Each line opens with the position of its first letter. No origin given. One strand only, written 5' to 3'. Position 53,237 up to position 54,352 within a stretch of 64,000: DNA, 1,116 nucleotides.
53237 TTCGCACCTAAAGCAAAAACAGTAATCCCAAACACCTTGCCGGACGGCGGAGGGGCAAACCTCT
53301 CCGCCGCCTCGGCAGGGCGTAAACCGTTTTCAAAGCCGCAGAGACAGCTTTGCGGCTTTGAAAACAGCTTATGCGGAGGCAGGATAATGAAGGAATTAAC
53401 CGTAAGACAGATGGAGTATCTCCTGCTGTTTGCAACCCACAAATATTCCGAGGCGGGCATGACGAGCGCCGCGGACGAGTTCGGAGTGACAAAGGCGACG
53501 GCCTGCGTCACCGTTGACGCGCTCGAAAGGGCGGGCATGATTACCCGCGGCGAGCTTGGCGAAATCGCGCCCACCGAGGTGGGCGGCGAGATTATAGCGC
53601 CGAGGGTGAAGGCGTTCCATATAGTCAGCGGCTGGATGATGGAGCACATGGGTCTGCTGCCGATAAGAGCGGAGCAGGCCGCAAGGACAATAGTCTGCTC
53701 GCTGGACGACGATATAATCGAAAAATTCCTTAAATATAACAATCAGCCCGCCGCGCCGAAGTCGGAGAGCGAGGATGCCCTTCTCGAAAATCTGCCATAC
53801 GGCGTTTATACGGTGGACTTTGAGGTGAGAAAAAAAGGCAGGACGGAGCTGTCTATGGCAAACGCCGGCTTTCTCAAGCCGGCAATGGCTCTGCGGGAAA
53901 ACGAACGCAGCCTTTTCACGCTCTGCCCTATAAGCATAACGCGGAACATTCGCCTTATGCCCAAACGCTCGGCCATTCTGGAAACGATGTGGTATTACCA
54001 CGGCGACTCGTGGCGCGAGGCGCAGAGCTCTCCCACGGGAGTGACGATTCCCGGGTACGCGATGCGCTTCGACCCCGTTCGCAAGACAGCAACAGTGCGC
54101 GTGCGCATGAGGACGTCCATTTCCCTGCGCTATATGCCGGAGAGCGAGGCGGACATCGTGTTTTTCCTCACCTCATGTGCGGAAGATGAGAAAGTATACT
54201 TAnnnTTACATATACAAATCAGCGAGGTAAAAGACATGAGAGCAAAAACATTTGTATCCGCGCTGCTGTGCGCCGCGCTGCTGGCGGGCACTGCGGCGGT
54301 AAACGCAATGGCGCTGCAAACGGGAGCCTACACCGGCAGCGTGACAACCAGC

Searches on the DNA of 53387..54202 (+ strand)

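Call 70: search_rna_families(source=L001, start=1800, end=2310, threshold=evalue, max_evalue=10)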
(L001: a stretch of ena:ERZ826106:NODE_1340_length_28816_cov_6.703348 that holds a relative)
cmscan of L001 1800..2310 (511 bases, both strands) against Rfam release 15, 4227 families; matches with E-value up to 10: 4.
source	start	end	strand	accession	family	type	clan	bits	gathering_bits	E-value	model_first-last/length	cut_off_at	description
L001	1803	1872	-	RF00768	MIR405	Gene; miRNA;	-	20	102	0.91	1-83/83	no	MIR405 microRNA precursor family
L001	1808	1862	+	RF00793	mir-497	Gene; miRNA;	-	16.5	62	1.9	23-64/85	no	mir-497 microRNA precursor family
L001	1912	1951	+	RF01099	PK-IAV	Cis-reg;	-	13.4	47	6.8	1-48/48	no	Pseudoknot of influenza A virus gene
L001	2039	2156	-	RF00518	speF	Cis-reg; leader;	-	11.2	37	1.8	1-153/153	no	speF leader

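Call 71: search_rna_families(source=L004, start=160, end=805, threshold=evalue, max_evalue=10)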
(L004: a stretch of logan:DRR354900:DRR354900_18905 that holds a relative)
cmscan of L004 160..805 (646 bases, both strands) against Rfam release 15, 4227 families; matches with E-value up to 10: 26.
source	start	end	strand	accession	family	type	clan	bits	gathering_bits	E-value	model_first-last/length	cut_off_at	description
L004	182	226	-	RF04242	mir-5595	Gene; miRNA;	-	29.2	100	0.0012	1-72/72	no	mir-5595 microRNA precursor family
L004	182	226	+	RF04242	mir-5595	Gene; miRNA;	-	28.8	100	0.0016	1-72/72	no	mir-5595 microRNA precursor family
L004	188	224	+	RF04343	Plastid-psbA-2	Cis-reg;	CL00153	27.7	55.8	0.0045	1-60/60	no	Plastid-psbA-2 3UTR RNA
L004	181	228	+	RF01013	mir-577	Gene; miRNA;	-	26.9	100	0.0093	1-86/86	no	mir-577 microRNA precursor family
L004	181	228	+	RF03778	mir-483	Gene; miRNA;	-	26.8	60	0.012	1-75/75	no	mir-483 microRNA precursor family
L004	587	642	+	RF01098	RF_site9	Cis-reg; frameshift_element;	-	24.7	70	0.042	1-50/50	no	Gag/pro ribosomal frameshift site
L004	180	279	-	RF01606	plasmodium_snoR31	Gene; snRNA; snoRNA; HACA-box;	-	23.7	60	0.85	1-145/145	no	small nucleolar RNA snoR31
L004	179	228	-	RF01211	SNORD124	Gene; snRNA; snoRNA; CD-box;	-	23.1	40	0.15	1-104/104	no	Small nucleolar RNA SNORD124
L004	180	229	+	RF01211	SNORD124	Gene; snRNA; snoRNA; CD-box;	-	23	40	0.16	1-104/104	no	Small nucleolar RNA SNORD124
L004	547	616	+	RF02923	HTH-XRE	Cis-reg;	-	20.9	49.8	0.18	1-78/78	no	HTH-XRE RNA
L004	180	227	-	RF03778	mir-483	Gene; miRNA;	-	20.8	60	0.3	1-75/75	no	mir-483 microRNA precursor family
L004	172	265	-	RF01584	snoR03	Gene; snRNA; snoRNA; HACA-box;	-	20.7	80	5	1-163/163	no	small nucleolar RNA snoR03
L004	183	279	-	RF02029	sraA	Gene; sRNA;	-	20.4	56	1.5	1-95/95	no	sraA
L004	185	244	-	RF02618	SSRC34_2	Gene; sRNA;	-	19.4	48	1.4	1-125/125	no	Streptococcus sRNA 34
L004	327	453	-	RF00721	MIR475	Gene; miRNA;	-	19.1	70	0.98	1-128/128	no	MIR475 microRNA precursor family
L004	184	261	-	RF02432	SpF25_sRNA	Gene; sRNA;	-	19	48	1.9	1-102/102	no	Streptococcus sRNA SpF25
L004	160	228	+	RF01460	rliH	Gene; sRNA;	-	16.2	100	0.028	356-429/429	5'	Listeria sRNA rliH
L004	552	615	-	RF04325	Pestivirus-3UTR-SLIII-scrofae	Gene; sRNA;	CL00151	16.1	85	3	1-66/66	no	Pestivirus 3' UTR SLIII P. scrofae Atypical porcine pestivirus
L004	180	229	+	RF04097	MIR2630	Gene; miRNA;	-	16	144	1.4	1-229/229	no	MIR2630 microRNA precursor family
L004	655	690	+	RF02399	NsiR1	Gene; sRNA;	-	15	39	3.4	1-60/60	no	Nitrogen stress-induced RNA 1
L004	712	805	-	RF02356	BjrC1505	Gene; sRNA;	-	14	50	5.8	10-140/140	5'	Alphaproteobacterial sRNA BjrC1505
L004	616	689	+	RF00236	ctRNA_pGA1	Gene; antisense;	-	13.5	45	7.6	1-79/79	no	ctRNA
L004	702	725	-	RF03507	mir-4429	Gene; miRNA;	-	13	97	9.3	24-47/73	no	mir-4429 microRNA precursor family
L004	160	270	-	RF02634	EF3314_EF3315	Gene; sRNA;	-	12.7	100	2.9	1-112/141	3'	Enterococcus sRNA EF3314_EF3315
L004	325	456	-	RF01493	rli37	Gene; sRNA;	-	12.2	90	8.2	87-204/247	no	Listeria sRNA rli37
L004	160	287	-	RF01264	snR83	Gene; snRNA; snoRNA; HACA-box;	CL00023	10.5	75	8.4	1-121/308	3'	Small nucleolar RNA snR83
